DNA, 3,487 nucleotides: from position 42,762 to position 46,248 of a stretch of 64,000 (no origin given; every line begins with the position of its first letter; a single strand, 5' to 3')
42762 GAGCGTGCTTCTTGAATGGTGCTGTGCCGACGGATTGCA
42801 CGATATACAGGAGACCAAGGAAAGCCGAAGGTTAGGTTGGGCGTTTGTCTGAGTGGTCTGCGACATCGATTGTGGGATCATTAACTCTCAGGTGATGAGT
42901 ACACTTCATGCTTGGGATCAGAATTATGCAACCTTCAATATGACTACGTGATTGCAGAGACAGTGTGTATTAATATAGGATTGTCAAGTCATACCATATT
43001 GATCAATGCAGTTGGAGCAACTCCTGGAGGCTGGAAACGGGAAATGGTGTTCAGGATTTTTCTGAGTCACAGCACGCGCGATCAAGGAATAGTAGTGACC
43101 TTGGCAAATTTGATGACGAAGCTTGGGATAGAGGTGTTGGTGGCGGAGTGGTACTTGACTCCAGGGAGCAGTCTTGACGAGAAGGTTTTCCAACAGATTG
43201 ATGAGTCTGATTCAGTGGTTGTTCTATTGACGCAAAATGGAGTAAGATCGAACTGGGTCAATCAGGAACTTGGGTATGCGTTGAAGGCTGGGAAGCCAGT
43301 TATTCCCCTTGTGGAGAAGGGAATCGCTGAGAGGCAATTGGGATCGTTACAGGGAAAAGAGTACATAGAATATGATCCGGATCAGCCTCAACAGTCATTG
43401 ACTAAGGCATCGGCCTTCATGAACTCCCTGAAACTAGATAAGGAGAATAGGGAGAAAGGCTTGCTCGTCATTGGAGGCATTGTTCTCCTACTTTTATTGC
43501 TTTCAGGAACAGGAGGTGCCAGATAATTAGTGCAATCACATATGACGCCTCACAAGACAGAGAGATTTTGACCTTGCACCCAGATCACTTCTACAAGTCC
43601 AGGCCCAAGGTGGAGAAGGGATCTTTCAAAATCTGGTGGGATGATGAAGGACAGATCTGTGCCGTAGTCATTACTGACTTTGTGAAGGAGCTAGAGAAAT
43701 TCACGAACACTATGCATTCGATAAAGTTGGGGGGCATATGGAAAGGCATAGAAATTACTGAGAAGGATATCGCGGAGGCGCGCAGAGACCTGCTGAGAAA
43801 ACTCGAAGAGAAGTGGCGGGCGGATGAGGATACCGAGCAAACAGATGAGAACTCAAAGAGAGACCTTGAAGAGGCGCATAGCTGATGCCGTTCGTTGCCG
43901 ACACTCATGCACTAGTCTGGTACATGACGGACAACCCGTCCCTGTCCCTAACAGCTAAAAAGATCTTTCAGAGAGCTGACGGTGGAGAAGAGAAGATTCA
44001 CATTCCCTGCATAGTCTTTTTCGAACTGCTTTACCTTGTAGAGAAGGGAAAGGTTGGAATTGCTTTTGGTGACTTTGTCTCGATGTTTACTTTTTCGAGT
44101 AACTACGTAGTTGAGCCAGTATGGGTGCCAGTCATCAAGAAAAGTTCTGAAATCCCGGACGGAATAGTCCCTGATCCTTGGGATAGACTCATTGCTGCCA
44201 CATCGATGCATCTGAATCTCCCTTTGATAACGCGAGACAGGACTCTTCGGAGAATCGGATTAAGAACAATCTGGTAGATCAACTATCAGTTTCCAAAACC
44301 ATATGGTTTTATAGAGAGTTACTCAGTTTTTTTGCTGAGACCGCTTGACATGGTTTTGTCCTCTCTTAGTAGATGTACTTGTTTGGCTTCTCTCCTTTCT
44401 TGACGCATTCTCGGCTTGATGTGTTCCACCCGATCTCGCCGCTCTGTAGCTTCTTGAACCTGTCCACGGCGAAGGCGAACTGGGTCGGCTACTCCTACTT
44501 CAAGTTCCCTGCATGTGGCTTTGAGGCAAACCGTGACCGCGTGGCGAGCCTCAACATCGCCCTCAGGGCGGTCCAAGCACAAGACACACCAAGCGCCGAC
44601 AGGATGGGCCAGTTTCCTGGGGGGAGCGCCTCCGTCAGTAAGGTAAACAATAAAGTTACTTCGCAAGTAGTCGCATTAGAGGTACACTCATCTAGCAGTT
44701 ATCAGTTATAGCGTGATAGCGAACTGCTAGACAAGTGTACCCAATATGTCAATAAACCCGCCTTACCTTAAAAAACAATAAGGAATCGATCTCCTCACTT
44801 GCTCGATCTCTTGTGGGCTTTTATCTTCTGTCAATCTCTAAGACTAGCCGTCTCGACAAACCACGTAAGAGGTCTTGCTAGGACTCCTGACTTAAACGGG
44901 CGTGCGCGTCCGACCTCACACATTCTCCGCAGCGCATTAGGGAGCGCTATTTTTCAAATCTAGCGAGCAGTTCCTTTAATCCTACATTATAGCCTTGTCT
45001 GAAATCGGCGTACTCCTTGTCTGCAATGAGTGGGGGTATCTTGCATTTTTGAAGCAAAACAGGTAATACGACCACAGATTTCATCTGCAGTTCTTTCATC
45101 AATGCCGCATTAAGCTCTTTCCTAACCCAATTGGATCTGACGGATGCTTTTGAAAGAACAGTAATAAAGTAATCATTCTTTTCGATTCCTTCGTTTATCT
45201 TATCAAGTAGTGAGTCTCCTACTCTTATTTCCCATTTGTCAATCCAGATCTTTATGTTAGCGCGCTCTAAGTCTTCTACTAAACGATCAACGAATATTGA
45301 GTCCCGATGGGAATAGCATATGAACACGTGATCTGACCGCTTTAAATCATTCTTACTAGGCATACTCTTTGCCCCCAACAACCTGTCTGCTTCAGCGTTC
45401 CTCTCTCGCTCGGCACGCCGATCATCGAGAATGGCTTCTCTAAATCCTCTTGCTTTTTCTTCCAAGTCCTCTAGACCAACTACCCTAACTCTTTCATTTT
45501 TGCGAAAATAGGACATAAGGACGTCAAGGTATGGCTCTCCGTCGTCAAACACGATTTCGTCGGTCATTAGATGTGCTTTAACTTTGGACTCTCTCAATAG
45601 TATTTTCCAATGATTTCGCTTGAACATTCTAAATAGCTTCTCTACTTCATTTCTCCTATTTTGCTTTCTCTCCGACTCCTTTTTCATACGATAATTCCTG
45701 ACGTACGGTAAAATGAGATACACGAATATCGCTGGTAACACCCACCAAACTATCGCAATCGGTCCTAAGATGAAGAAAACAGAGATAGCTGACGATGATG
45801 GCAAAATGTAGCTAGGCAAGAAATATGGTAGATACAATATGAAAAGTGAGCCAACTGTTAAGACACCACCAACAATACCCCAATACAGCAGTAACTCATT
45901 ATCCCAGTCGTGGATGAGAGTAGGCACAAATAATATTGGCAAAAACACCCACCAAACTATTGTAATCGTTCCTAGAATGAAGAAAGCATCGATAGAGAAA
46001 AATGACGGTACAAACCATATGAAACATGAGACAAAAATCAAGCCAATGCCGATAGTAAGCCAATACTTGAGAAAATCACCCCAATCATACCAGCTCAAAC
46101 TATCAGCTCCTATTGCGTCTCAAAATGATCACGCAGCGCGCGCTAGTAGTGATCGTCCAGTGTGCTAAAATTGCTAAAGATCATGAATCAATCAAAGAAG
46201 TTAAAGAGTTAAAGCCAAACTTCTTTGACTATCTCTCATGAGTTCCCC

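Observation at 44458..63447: Tyrosine-integrase island uses a stem-loop in the tnpB omegaRNA region as its attB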

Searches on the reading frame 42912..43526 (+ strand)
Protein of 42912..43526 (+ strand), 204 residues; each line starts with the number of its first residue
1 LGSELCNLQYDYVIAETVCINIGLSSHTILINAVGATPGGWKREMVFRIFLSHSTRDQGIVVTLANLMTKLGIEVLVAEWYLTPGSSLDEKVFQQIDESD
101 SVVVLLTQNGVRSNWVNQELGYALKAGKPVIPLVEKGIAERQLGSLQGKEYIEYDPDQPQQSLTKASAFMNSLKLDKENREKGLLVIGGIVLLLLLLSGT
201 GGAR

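Call 18: search_protein_families(library=pfam, proteins=[window:42912-43526:+])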
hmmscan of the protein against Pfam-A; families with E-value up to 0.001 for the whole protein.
window:42912-43526:+ (204 aa): 4 families
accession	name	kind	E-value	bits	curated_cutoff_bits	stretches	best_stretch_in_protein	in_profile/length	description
PF13676.11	TIR_2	-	3.1e-19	70.1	28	1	49-155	1-109/122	TIR domain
PF08937.16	ThsB_TIR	-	1.6e-06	28.8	21.2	1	87-132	47-92/100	Thoeris protein ThsB, TIR-like domain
PF01582.25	TIR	-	5.4e-06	26.7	21.3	1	47-126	2-83/179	TIR domain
PF10137.14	CAP12-PCTIR_TIR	-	0.00018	21.9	24.7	1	48-110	1-63/119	CAP12/Pycsar effector protein, TIR domain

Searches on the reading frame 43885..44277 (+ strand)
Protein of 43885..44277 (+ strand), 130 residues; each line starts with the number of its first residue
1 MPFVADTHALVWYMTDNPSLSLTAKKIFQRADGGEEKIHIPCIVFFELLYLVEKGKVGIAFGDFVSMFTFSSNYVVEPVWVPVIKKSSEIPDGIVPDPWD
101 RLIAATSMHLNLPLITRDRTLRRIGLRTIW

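Call 18: search_protein_families(library=pfam, proteins=[window:43885-44277:+])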
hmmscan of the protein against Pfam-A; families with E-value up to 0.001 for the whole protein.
window:43885-44277:+ (130 aa): 1 family
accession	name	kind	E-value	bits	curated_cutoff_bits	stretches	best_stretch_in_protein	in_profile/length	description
PF01850.27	PIN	-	4.2e-14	53.6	23.6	1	4-124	2-117/120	PIN domain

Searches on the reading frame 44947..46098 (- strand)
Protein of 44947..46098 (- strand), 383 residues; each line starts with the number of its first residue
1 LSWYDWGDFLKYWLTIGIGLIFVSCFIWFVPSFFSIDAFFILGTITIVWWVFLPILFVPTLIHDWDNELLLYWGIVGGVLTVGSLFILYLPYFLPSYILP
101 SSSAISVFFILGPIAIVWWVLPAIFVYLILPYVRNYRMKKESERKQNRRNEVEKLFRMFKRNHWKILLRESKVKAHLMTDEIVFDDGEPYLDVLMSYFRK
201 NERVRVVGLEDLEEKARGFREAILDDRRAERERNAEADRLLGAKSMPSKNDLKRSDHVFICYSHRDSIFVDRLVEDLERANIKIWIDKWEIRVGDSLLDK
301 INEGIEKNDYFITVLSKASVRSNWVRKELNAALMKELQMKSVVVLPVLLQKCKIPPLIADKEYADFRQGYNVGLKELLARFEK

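Call 18: search_protein_families(library=pfam, proteins=[window:44947-46098:-])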
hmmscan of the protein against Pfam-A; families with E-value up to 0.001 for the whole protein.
window:44947-46098:- (383 aa): 3 families
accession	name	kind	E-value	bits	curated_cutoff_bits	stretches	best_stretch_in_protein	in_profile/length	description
PF13676.11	TIR_2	-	1.7e-31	109.6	28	1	258-378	1-122/122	TIR domain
PF01582.25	TIR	-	1.2e-11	45.1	21.3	1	263-351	11-98/179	TIR domain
PF08937.16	ThsB_TIR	-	6.5e-05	23.7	21.2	1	259-343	1-91/100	Thoeris protein ThsB, TIR-like domain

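Call 62: search_protein_families(library=padloc, proteins=[window:44947-46098:-], max_evalue=0.001)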
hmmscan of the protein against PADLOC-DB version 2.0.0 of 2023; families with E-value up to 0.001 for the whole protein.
window:44947-46098:- (383 aa): 14 families
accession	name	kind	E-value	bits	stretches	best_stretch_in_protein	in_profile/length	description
PDLC05062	PDC-S66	-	6.5e-24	82.9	1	226-347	122-240/282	-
PDLC02962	RT-TIR_XII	-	5.6e-13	46.6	1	255-368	345-463/478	single gene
PDLC02421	Aga_TIR-PNTD1-PNTD2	-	2.8e-12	44.5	1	256-382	4-133/430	Class I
PDLC02403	Aga_TIR-PNTD1-PNTD2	-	6.8e-12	43.2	1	257-383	4-133/443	Class I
PDLC00417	ThsB1|ThsB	-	1.2e-11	42.7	1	257-347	168-259/303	TIR-like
PDLC02012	SAVED5--SAVED_TIR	-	7.9e-11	39.7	1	249-343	7-100/404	-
PDLC02961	RT-TIR_XII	-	3.3e-10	37.5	1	254-347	346-434/475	single gene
PDLC00419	ThsB1|ThsB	-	2.2e-08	32.1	1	253-346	25-121/165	TIR-like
PDLC00436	ThsB1|ThsB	-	5.2e-08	30.6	1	243-347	23-130/183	TIR-like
PDLC03957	bSEFIR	-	3.8e-07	28.2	1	250-380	37-179/412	-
PDLC00423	ThsB1|ThsB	-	3.5e-06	24.8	1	252-348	32-132/190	TIR-like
PDLC03015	TIR-NLR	-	8e-06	22.8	1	259-349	5-94/824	-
PDLC00420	ThsB1|ThsB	-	8.7e-06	23.1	1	257-353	3-102/319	TIR-like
PDLC00426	ThsB1|ThsB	-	0.00097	16.5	1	252-338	234-325/352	TIR-like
